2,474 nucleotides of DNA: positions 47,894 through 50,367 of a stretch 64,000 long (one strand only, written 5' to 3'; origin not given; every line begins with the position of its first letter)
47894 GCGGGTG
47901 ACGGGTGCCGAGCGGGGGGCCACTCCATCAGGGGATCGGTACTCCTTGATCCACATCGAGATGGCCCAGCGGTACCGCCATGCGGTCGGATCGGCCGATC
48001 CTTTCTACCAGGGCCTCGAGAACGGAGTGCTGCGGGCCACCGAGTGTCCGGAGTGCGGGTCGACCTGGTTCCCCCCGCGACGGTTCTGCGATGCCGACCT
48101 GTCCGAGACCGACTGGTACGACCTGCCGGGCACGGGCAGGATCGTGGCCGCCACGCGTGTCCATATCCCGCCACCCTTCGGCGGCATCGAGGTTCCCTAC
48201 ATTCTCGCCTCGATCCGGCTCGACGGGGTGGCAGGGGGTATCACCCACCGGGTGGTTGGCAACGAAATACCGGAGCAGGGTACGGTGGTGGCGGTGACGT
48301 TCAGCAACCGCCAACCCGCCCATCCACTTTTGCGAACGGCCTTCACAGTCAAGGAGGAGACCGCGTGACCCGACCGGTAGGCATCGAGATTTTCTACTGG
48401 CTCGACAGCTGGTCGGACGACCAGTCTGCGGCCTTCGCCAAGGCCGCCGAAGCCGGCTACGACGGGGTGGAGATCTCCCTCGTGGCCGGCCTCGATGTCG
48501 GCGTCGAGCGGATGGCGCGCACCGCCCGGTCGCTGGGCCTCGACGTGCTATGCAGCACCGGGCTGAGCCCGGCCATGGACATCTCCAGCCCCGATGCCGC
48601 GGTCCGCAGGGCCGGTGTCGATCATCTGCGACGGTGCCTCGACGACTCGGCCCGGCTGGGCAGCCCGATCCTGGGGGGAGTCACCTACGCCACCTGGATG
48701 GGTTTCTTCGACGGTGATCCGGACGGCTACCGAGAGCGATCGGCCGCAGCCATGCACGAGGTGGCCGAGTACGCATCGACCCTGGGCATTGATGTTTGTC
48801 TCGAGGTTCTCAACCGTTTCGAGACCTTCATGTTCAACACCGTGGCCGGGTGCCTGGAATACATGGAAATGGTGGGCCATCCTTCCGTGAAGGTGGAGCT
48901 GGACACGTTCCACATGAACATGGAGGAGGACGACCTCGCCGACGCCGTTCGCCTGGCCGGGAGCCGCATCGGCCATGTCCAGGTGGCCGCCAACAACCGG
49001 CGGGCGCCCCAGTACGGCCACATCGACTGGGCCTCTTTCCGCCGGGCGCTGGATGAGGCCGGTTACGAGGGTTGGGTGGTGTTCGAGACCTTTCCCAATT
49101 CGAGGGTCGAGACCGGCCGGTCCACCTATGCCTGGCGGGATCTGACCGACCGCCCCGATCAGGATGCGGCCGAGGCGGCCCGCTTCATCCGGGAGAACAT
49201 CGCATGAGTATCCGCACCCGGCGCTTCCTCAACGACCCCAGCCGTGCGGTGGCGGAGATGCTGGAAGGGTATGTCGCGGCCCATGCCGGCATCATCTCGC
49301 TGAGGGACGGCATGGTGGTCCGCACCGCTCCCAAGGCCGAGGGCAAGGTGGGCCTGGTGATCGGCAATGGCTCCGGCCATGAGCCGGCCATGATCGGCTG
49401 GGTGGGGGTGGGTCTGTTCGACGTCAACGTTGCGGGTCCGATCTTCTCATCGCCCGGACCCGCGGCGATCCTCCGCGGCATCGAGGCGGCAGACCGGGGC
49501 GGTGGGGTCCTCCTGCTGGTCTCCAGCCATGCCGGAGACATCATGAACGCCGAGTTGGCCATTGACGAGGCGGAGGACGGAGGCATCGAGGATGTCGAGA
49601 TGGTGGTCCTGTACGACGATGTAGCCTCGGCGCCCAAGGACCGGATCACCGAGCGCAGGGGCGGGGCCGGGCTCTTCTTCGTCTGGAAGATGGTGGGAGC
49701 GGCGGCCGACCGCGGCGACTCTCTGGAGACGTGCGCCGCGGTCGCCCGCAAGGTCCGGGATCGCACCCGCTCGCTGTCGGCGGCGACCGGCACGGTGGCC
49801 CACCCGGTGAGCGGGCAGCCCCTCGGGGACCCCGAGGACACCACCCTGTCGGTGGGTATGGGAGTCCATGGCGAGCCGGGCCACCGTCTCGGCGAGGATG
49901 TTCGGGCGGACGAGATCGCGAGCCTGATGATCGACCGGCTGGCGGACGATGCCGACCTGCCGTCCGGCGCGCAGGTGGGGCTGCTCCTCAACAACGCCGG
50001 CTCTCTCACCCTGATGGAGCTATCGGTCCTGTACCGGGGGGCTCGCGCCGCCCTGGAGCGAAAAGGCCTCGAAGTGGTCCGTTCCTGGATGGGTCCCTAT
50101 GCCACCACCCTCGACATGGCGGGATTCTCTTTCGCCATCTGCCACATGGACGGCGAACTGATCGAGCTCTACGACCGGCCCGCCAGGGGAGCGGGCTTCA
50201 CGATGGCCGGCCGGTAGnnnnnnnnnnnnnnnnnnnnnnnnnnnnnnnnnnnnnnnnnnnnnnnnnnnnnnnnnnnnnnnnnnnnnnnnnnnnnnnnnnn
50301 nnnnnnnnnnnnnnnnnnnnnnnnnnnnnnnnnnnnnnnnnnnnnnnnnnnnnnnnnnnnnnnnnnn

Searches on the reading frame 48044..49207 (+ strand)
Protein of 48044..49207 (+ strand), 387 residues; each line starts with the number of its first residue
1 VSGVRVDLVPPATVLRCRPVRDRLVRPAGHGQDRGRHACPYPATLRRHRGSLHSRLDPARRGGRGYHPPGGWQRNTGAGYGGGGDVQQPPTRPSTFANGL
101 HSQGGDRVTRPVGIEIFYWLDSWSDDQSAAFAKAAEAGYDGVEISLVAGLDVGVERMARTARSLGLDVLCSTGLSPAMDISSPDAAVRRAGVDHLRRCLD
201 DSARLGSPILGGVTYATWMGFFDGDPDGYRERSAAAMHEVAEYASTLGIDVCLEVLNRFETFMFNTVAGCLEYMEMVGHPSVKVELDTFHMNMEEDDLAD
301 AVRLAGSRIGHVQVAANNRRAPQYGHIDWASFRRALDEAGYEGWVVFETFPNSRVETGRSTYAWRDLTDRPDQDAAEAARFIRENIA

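Call 21: search_protein_families(library=pfam, proteins=[window:48044-49207:+])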
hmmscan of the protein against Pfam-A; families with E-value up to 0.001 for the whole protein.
window:48044-49207:+ (387 aa): 1 family
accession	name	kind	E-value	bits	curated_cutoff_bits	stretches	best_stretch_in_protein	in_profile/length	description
PF01261.30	AP_endonuc_2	-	1.2e-43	150.1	31.1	1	131-384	1-248/249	Xylose isomerase-like TIM barrel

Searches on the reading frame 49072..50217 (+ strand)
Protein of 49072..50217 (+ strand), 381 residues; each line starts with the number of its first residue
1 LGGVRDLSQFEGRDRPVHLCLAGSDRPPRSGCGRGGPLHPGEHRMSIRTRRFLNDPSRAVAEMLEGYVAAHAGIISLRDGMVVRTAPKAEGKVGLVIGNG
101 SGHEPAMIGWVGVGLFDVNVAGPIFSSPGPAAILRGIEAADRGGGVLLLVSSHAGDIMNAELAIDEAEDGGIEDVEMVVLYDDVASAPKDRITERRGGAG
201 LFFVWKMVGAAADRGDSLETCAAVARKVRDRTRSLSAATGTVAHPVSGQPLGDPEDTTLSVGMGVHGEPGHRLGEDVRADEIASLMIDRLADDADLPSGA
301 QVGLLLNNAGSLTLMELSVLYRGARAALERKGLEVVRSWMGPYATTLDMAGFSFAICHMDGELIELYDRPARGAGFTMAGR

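Call 21: search_protein_families(library=pfam, proteins=[window:49072-50217:+])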
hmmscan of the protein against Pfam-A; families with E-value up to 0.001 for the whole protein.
window:49072-50217:+ (381 aa): 1 family
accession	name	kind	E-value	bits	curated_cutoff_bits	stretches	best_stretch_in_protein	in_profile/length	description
PF02733.22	Dak1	-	2.2e-91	306.5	31.4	1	65-372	1-310/313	Dak1 domain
